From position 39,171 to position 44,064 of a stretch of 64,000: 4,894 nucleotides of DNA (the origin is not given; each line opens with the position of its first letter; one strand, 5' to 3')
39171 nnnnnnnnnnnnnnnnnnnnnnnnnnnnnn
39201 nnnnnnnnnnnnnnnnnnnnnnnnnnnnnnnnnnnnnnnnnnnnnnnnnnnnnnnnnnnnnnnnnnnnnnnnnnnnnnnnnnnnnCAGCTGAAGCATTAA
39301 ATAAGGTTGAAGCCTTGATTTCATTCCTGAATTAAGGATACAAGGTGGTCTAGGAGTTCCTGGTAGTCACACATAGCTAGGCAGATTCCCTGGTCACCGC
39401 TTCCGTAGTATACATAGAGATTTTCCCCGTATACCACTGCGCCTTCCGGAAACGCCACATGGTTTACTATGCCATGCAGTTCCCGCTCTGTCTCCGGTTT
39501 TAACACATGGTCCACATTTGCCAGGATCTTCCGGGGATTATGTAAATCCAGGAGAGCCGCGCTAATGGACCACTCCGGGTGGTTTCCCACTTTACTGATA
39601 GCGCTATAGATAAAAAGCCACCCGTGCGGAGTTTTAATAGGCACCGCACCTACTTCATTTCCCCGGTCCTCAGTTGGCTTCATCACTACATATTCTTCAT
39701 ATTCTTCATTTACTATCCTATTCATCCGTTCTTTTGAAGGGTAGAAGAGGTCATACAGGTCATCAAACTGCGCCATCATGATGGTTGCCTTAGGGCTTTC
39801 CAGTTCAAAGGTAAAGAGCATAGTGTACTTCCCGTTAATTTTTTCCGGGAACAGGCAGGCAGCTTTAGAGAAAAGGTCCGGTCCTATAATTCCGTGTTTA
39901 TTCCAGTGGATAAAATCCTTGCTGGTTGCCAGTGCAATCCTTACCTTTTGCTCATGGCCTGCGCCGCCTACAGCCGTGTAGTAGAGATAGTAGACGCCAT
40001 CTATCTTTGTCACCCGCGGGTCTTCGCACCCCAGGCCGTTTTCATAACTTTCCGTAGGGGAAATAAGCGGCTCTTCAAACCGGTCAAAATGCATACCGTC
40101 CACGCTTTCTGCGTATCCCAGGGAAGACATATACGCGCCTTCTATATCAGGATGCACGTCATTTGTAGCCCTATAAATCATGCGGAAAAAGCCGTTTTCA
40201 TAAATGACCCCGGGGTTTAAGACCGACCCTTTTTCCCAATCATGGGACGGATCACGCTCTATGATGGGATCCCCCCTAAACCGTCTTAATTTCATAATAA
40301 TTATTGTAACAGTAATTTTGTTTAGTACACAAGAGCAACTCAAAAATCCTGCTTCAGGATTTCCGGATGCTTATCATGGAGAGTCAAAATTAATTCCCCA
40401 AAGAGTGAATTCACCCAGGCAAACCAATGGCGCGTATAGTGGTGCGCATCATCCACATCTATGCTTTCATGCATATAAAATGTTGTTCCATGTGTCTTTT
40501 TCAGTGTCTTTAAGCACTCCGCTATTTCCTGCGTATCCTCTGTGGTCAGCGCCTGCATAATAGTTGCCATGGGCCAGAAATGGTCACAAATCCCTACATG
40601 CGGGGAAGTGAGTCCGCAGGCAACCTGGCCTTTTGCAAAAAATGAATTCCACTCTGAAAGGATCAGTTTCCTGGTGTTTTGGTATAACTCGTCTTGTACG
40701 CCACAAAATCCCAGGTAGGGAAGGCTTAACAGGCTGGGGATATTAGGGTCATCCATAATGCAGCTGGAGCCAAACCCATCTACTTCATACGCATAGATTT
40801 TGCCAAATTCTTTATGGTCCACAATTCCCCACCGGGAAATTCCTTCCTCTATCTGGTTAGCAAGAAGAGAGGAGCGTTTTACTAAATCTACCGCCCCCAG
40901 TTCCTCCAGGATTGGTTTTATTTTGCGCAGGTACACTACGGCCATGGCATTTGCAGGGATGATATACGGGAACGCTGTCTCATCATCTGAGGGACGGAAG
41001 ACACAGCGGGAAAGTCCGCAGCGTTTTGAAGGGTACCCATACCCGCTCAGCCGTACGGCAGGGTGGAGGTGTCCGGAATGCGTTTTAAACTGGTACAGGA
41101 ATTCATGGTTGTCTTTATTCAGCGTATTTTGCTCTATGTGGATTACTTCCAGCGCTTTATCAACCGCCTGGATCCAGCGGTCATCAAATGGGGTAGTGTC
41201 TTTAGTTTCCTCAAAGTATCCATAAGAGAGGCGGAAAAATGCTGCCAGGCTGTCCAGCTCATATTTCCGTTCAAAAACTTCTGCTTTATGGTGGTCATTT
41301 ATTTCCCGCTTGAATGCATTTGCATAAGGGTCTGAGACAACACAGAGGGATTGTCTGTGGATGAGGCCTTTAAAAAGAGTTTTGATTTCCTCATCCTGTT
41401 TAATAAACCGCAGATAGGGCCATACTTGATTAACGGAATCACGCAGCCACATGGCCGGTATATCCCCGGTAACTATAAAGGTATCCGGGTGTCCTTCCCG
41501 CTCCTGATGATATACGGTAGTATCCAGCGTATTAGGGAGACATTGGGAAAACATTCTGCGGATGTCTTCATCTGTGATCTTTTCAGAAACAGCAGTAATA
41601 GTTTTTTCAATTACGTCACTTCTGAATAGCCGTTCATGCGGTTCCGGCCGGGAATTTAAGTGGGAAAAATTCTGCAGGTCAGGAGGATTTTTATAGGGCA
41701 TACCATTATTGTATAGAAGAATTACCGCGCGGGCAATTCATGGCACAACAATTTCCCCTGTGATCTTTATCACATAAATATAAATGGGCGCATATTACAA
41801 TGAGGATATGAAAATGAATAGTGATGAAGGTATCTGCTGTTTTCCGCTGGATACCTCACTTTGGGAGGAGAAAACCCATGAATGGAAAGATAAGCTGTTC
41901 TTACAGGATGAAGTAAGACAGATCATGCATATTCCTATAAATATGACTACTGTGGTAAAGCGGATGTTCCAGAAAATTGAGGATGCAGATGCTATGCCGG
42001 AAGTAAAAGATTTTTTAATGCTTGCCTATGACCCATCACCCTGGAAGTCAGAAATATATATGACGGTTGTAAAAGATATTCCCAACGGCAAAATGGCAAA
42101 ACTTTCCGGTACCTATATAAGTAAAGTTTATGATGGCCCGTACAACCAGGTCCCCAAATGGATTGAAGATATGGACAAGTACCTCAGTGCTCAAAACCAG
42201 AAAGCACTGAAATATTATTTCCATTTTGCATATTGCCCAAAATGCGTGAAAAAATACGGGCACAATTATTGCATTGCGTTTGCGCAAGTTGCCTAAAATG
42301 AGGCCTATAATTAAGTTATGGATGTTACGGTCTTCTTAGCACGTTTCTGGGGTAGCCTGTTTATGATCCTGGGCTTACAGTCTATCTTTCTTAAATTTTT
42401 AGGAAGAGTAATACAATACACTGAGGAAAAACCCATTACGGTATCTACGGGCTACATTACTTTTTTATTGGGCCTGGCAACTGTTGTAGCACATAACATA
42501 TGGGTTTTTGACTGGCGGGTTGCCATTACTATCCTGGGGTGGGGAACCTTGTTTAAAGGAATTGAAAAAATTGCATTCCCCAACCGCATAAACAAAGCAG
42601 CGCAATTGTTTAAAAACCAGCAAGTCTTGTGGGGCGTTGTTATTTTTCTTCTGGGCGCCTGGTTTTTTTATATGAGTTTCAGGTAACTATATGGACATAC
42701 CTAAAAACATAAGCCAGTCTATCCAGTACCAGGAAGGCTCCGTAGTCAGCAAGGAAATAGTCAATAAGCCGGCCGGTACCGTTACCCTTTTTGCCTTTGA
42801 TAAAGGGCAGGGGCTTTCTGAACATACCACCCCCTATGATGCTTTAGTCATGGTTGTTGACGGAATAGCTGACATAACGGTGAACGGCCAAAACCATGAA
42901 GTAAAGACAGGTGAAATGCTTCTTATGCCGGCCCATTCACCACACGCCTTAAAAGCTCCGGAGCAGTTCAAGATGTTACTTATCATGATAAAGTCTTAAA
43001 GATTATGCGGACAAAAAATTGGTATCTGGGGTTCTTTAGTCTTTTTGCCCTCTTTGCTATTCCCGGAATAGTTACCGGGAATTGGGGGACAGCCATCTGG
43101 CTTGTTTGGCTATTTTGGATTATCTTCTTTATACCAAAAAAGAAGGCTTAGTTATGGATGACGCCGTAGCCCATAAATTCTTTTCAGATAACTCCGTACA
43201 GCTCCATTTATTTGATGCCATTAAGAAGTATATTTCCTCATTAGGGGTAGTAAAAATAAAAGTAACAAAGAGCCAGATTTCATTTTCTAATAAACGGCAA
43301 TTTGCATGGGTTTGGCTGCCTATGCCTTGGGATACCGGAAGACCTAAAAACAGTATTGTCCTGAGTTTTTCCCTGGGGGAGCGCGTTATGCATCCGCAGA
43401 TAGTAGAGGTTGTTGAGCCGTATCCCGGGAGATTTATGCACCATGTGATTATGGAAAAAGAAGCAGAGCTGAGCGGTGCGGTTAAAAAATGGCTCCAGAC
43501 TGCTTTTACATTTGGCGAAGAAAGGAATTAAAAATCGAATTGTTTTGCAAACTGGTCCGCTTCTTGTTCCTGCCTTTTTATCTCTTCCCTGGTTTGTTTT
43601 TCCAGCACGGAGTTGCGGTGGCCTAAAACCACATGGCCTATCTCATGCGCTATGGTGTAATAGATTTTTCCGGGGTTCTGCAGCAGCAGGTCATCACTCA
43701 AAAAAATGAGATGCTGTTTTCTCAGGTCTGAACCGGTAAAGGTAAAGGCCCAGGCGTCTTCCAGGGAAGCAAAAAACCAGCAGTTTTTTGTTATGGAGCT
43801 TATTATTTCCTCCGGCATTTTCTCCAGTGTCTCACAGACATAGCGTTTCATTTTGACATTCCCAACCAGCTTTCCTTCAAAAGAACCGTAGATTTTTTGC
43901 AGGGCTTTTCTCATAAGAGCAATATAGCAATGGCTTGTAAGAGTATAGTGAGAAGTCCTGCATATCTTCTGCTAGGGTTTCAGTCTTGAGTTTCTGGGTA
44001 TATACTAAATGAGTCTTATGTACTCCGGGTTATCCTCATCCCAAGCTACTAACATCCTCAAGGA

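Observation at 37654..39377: Cassette-like organisation next to tRNA-Asn: two unrelated small genes share the same 24-nt 5' motif and the same 34-nt 3' motif.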

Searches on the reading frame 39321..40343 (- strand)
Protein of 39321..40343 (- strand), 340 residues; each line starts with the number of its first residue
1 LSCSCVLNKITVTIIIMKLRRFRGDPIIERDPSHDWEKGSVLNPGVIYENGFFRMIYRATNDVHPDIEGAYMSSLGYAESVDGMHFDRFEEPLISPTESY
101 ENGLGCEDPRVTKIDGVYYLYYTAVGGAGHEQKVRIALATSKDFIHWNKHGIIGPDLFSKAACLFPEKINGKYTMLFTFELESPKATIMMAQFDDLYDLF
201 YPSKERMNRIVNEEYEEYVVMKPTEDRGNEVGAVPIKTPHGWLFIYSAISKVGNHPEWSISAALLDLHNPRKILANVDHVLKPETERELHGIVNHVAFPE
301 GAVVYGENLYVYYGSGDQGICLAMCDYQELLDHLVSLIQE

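Call 9: search_protein_families(library=pfam, proteins=[window:39321-40343:-], max_evalue=0.01)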
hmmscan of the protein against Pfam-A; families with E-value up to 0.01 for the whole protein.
window:39321-40343:- (340 aa): 3 families
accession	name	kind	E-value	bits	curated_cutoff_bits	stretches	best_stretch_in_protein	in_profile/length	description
PF04041.19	Glyco_hydro_130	-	1.1e-41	143.2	26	1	39-333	33-317/320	beta-1,4-mannooligosaccharide phosphorylase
PF04616.20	Glyco_hydro_43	-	2.7e-06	27.4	32.2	2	108-195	69-157/288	Glycosyl hydrolases family 43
PF00251.26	Glyco_hydro_32N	-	0.0025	17.9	22.1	0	111-152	15-56/307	Glycosyl hydrolases family 32 N-terminal domain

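Call 10: search_protein_families(library=ncbifam, proteins=[window:39321-40343:-], max_evalue=0.01)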
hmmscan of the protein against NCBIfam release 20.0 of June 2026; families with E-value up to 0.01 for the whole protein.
window:39321-40343:- (340 aa): 6 families
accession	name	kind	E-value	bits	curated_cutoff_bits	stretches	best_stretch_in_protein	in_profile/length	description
NF052550.1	BManbPhaseBMBP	equivalog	5.3e-67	226.3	450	1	17-329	2-293/296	beta-1,2-mannobiose phosphorylase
NF050092.1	BtaManbiosPhlase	equivalog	4e-43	147.7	550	1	70-334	101-350/351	BtaManbiosPhlase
NF058598.1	BetMansidBT3780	equivalog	1.1e-34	120.2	550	1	33-328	54-365/366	beta-1,2-mannosidase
NF041092.1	beta-fruc_BfrA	equivalog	1.9e-05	23.6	900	1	77-160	107-187/433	beta-fructosidase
NF049877.1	GlucurArabfur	equivalog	0.00042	18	1800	1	18-144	238-351/1400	beta-d-glucuronidase/beta-L-arabinofuranosidase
TIGR01322.1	scrB_fam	subfamily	0.00093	18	356.4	1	38-154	83-192/447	sucrose-6-phosphate hydrolase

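Call 13: find_related_loci(query=window:39324-40295:-, collection=genome_contigs, flank=10000)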
Query seq(324 aa) (324 aa) in genome_contigs; peptide patterns used: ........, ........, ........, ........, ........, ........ (x = any residue, [..] = any of these).
25 stretches matched a pattern; 15 encode a relative of the query (tblastn E <= 1e-3); 14 distinct loci.
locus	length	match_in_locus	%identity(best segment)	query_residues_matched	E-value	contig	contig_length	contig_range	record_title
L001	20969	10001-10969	91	1-323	0e+0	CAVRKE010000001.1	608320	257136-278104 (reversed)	MAG: Candidatus Levybacteria bacterium isolate MFD01476.bin.1.95 genome assembly, contig: contig_20563, whole genome sho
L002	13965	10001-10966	89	1-322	0e+0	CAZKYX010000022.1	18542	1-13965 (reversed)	MAG TPA_asm: uncultured Gammaproteobacteria bacterium isolate SRP286056_co1_17 genome assembly, contig: NODE_3582_length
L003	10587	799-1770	87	1-324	0e+0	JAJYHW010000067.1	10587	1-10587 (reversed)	MAG: bacterium isolate DBS1-3.bin97 NODE_13017_length_10587_cov_1.19149, whole genome shotgun sequence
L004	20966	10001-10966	88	1-322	0e+0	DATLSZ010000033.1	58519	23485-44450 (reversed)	MAG TPA_asm: Candidatus Acidiferrales bacterium isolate SMAG_U13943 k141_977692, whole genome shotgun sequence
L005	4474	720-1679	88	1-320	0e+0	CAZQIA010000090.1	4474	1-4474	MAG TPA_asm: uncultured Gammaproteobacteria bacterium isolate SRP173033_co3_77 genome assembly, contig: NODE_31002_lengt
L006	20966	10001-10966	88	1-322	0e+0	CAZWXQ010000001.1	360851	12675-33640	MAG TPA_asm: uncultured Gammaproteobacteria bacterium isolate SRP292972_co3_100 genome assembly, contig: NODE_31_length_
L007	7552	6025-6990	87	1-322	0e+0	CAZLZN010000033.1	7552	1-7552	MAG TPA_asm: uncultured Gammaproteobacteria bacterium isolate SRP278252_co2_871 genome assembly, contig: NODE_20775_leng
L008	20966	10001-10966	87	1-322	0e+0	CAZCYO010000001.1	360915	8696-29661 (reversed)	MAG TPA_asm: uncultured Gammaproteobacteria bacterium isolate SRP278252_co1_715 genome assembly, contig: NODE_11_length_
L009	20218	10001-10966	87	1-322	0e+0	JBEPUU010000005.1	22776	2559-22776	MAG: bacterium isolate 22E.metabat2_refined.014_sub NODE_1868_length_22776_cov_5.660402, whole genome shotgun sequence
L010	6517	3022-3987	86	1-322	0e+0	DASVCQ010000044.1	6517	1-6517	MAG TPA_asm: Patescibacteria group bacterium isolate SMAG_U2010 k141_1403686, whole genome shotgun sequence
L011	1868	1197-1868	86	1-224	4e-145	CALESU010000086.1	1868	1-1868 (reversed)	MAG TPA_asm: uncultured bacterium isolate SRR5576002_bin.5_CONCOCT_v1.1_MAG genome assembly, contig: ERZ795035.69917, wh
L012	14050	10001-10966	84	1-322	0e+0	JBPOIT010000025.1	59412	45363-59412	MAG: Candidatus Levyibacteriota bacterium isolate MAG_784 c_000000578629, whole genome shotgun sequence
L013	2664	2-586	87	128-322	2e-122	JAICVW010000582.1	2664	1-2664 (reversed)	MAG: Nitrososphaeraceae archaeon isolate LS_FP_2_bin.12 k141_386890_length_2664_cov_7.0000, whole genome shotgun sequenc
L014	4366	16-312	90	224-322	1e-56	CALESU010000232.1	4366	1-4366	MAG TPA_asm: uncultured bacterium isolate SRR5576002_bin.5_CONCOCT_v1.1_MAG genome assembly, contig: ERZ795035.15388, wh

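Call 27: find_related_loci(query=window:39324-40295:-, collection=metagenome_contigs, flank=8000)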
Query seq(324 aa) (324 aa) in metagenome_contigs; peptide patterns used: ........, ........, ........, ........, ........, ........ (x = any residue, [..] = any of these).
42 stretches matched a pattern; 24 encode a relative of the query (tblastn E <= 1e-3); 24 distinct loci.
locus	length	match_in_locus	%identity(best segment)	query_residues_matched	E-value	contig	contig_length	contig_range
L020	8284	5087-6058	90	1-324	0e+0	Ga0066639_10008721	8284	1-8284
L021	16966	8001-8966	90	1-322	0e+0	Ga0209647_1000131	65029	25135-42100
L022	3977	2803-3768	91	1-322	0e+0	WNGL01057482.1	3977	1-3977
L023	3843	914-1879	89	1-322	0e+0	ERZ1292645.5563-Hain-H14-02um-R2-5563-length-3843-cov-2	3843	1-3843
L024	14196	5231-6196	88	1-322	0e+0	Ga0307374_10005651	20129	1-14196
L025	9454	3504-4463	89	1-320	0e+0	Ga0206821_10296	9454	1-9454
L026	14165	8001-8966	87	1-322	0e+0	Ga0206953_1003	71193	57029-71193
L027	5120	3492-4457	87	1-322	0e+0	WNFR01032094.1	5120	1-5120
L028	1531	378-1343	87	1-322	0e+0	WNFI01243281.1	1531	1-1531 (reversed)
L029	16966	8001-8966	86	1-322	0e+0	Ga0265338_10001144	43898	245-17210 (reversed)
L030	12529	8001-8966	85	1-322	0e+0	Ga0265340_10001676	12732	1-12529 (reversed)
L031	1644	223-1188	86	1-322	0e+0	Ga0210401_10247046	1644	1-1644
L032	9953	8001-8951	86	1-317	0e+0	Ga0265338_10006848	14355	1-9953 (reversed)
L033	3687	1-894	85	25-322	0e+0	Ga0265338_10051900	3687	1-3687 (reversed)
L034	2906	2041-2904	86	1-286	0e+0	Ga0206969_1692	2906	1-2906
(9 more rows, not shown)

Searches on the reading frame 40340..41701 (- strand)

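Call 9: search_protein_families(library=pfam, proteins=[window:40340-41701:-], max_evalue=0.01)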
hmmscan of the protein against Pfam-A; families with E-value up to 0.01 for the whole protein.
window:40340-41701:- (453 aa): 1 family
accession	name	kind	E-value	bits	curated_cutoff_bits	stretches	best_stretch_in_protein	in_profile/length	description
PF06824.17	Glyco_hydro_125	-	2.3e-153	511.4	23.4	1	44-439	1-414/414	Metal-independent alpha-mannosidase (GH125)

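Call 10: search_protein_families(library=ncbifam, proteins=[window:40340-41701:-], max_evalue=0.01)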
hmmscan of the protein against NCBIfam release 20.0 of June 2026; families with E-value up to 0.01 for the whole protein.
window:40340-41701:- (453 aa): 0 families

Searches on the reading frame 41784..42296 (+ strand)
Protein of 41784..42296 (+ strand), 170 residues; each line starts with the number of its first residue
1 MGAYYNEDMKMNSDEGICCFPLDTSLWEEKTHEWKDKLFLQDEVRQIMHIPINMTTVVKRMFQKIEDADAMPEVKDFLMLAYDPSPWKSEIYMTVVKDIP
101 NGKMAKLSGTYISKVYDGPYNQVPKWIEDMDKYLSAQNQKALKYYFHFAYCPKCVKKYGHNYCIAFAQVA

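Call 9: search_protein_families(library=pfam, proteins=[window:41784-42296:+], max_evalue=0.01)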
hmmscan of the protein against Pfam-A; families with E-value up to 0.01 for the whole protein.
window:41784-42296:+ (170 aa): 1 family
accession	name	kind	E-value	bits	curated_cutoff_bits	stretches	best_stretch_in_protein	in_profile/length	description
PF20603.3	Bact_hydrolase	-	2e-53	181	27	1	10-169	2-160/160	Bacterial hydrolase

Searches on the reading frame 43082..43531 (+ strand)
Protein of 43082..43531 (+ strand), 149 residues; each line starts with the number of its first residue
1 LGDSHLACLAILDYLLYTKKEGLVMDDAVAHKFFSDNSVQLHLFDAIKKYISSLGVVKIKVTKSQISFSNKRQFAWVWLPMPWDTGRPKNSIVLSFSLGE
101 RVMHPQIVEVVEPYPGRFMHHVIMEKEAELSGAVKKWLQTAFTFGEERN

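Call 51: search_protein_families(library=pfam, proteins=[window:43082-43531:+], max_evalue=0.001)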
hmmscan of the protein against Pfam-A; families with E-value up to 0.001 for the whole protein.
window:43082-43531:+ (149 aa): 1 family
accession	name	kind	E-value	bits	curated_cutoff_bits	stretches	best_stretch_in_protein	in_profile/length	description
PF18899.5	DUF5655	-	9.9e-15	55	24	1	31-144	2-108/109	Domain of unknown function (DUF5655)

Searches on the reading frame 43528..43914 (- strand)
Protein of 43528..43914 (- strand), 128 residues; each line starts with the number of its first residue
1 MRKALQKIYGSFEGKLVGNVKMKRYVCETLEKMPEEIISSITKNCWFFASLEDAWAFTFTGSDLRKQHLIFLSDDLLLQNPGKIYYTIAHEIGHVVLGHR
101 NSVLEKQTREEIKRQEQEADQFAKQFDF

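Call 51: search_protein_families(library=pfam, proteins=[window:43528-43914:-], max_evalue=0.001)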
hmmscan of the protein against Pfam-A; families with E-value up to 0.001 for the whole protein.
window:43528-43914:- (128 aa): 2 families
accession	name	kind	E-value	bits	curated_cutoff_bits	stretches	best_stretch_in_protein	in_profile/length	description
PF06114.19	Peptidase_M78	-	3.6e-05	24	22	1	83-125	41-84/123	IrrE N-terminal-like domain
PF01435.24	Peptidase_M48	-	8.6e-05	22.9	20.3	1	51-104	33-85/186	Peptidase family M48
